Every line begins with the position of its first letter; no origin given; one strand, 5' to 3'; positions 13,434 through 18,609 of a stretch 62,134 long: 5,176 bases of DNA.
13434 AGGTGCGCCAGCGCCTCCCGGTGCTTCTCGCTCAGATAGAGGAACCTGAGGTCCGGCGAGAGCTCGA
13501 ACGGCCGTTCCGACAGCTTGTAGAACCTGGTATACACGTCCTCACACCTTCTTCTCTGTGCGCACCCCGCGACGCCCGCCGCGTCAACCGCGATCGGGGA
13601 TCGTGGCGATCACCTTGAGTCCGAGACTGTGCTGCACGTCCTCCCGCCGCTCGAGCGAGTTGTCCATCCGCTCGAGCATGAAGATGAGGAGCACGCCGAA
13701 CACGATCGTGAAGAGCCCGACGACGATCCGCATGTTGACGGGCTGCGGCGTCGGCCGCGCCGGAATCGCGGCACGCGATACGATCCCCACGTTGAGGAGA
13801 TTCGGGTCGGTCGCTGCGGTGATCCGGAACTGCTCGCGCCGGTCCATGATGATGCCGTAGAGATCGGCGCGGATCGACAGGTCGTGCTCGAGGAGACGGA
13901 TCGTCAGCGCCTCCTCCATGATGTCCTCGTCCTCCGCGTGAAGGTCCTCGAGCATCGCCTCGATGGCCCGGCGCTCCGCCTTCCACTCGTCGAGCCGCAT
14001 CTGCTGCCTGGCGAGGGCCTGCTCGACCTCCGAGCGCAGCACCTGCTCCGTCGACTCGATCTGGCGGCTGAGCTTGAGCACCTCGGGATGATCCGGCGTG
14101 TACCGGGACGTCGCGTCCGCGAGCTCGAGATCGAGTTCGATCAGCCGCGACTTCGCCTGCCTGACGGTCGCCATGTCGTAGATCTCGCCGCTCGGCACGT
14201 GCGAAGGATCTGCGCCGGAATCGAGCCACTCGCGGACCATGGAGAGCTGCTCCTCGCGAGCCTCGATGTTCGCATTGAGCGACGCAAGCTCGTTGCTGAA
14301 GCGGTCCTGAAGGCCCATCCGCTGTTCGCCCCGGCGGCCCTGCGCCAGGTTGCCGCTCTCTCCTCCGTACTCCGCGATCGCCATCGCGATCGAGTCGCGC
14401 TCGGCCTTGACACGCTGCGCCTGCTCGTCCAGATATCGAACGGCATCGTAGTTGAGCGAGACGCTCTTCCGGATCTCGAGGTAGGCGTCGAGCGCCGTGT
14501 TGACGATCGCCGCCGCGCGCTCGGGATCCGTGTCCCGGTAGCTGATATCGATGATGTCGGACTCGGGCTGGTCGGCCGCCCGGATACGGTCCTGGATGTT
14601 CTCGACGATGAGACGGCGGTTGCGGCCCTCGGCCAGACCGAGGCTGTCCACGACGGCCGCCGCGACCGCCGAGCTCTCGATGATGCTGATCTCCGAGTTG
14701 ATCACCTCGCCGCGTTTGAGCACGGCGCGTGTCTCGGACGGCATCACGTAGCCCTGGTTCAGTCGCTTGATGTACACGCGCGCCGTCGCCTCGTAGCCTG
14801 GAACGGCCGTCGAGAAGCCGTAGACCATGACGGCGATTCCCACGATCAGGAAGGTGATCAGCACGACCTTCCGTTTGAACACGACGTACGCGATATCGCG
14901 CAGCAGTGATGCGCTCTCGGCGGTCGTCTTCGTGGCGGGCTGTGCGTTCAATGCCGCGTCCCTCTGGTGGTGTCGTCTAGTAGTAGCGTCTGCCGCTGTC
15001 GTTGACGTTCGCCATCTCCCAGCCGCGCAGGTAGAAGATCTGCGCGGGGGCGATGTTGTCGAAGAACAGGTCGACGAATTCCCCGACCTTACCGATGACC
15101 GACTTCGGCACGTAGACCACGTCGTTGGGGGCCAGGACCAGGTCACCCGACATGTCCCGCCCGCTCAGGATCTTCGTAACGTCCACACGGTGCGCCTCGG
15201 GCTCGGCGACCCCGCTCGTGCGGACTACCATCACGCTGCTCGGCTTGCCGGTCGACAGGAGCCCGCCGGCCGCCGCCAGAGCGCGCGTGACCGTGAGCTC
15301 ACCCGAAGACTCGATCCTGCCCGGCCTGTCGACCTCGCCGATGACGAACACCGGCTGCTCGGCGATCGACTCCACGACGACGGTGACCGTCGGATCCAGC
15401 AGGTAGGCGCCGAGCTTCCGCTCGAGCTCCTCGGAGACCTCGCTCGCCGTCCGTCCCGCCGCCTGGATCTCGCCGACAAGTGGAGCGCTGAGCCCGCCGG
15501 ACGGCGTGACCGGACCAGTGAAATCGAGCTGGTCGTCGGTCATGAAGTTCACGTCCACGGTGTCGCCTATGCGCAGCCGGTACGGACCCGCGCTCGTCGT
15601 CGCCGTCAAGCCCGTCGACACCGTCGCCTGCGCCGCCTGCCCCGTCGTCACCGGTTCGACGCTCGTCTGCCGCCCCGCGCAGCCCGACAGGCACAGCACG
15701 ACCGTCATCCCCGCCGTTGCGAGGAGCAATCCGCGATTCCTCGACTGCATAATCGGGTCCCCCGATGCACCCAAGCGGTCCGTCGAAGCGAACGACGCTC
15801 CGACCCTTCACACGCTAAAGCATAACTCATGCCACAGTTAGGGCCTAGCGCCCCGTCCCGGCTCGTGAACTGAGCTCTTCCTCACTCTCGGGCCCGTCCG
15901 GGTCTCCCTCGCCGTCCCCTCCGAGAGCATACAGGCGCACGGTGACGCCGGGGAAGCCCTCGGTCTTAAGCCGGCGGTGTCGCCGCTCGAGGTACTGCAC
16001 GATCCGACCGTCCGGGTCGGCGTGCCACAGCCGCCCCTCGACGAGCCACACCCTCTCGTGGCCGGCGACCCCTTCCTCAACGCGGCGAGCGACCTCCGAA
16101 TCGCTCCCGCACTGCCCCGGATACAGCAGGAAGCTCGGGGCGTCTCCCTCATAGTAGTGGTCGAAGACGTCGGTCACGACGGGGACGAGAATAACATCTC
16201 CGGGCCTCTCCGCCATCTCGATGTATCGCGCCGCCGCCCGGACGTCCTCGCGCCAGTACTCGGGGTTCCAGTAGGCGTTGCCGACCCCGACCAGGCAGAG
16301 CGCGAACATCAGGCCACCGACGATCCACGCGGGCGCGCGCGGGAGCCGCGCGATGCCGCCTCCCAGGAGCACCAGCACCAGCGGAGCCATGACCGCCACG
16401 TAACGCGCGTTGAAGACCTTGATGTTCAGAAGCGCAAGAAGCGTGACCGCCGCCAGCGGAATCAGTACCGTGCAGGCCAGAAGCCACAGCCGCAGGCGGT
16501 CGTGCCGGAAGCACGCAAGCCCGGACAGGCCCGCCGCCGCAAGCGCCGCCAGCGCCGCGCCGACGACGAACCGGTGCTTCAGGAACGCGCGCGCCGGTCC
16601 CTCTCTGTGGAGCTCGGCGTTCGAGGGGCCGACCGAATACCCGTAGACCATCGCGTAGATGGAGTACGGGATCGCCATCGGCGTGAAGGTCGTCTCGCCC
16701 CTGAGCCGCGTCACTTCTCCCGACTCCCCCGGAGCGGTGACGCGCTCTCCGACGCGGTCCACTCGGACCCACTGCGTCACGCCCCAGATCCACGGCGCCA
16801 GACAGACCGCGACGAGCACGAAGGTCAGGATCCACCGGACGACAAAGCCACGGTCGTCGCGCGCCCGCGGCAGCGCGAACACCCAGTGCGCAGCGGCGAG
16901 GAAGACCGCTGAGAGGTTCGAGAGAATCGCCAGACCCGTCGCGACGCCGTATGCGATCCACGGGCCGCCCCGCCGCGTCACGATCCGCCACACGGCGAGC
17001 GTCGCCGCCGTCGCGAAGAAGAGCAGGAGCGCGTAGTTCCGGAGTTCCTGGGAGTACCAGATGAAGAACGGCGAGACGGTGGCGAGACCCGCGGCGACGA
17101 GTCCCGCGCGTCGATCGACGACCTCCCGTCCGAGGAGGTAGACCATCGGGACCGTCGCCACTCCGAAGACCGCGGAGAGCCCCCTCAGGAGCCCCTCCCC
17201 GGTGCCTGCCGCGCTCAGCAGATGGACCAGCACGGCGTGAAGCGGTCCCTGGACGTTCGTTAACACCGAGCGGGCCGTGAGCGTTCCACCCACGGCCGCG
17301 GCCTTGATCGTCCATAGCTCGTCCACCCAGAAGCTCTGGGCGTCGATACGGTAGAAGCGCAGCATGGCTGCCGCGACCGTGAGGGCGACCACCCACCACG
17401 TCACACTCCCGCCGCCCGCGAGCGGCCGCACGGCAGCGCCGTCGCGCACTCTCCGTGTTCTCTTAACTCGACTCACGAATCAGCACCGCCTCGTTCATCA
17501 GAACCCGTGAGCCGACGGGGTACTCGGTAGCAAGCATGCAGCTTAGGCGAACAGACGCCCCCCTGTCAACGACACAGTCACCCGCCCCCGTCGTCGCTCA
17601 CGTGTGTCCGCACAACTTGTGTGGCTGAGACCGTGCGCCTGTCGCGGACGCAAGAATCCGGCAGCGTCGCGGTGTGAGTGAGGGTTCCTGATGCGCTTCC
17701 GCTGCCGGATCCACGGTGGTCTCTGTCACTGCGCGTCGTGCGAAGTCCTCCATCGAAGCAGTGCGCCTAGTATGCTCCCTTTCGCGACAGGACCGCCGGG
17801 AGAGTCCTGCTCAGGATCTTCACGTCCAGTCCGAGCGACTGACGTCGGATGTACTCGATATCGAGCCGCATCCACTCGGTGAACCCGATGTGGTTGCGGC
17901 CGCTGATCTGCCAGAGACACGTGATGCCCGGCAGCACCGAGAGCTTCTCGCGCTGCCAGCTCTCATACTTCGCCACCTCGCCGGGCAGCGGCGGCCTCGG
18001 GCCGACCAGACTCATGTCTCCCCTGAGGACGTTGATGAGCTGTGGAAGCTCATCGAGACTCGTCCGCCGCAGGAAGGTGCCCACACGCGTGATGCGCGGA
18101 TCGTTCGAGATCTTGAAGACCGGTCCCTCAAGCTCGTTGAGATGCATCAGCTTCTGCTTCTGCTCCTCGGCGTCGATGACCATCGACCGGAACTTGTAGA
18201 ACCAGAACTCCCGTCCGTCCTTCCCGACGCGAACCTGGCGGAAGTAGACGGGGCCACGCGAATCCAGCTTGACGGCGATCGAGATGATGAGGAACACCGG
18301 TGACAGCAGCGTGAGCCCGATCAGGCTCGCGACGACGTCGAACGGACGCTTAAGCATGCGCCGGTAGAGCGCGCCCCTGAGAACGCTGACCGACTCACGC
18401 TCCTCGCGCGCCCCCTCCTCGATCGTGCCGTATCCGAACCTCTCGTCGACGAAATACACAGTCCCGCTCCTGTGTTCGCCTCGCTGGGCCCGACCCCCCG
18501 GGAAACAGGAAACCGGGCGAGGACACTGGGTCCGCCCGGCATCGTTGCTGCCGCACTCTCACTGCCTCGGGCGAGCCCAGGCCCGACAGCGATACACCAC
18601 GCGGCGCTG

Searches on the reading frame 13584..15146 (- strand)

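Call 87: search_protein_families(library=pfam, max_evalue=0.00001, proteins=[window:13584-15146:-])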
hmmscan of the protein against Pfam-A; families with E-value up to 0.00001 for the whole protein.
window:13584-15146:- (520 aa): 2 families
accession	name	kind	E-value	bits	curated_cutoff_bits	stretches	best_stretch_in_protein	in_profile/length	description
PF02706.20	Wzz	-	4.9e-07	30.4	25.5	1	82-169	5-91/91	Chain length determinant protein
PF06933.16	SSP160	-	9e-06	24.7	25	1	19-119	98-197/758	Special lobe-specific silk protein SSP160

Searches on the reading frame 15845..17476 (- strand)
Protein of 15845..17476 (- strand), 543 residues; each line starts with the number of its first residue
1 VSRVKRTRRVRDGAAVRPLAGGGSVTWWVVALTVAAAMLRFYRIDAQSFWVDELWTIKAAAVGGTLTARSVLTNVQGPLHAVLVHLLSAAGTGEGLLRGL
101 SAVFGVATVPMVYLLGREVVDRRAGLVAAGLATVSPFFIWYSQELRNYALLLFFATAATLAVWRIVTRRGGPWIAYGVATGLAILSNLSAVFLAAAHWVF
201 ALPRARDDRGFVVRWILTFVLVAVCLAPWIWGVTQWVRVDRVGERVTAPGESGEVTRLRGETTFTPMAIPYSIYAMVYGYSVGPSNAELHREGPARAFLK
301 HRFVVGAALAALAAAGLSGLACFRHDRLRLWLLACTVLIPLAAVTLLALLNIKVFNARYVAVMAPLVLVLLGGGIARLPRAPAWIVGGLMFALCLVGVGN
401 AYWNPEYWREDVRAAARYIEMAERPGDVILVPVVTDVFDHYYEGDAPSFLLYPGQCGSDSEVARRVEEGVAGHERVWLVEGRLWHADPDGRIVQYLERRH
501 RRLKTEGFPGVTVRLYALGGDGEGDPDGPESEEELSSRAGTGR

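Call 87: search_protein_families(library=pfam, max_evalue=0.00001, proteins=[window:15845-17476:-])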
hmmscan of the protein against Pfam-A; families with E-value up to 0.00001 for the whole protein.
window:15845-17476:- (543 aa): 1 family
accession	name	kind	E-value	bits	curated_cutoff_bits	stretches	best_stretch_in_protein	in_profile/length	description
PF13231.12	PMT_2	-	4.8e-13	50.1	26.1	1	91-231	18-159/160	Dolichyl-phosphate-mannose-protein mannosyltransferase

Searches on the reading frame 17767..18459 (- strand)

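Call 87: search_protein_families(library=pfam, max_evalue=0.00001, proteins=[window:17767-18459:-])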
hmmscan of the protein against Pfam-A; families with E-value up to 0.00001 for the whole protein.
window:17767-18459:- (230 aa): 1 family
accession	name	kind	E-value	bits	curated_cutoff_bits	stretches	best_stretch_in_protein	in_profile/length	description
PF02397.22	Bac_transf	-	3e-68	229.3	27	1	37-224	1-178/179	Bacterial sugar transferase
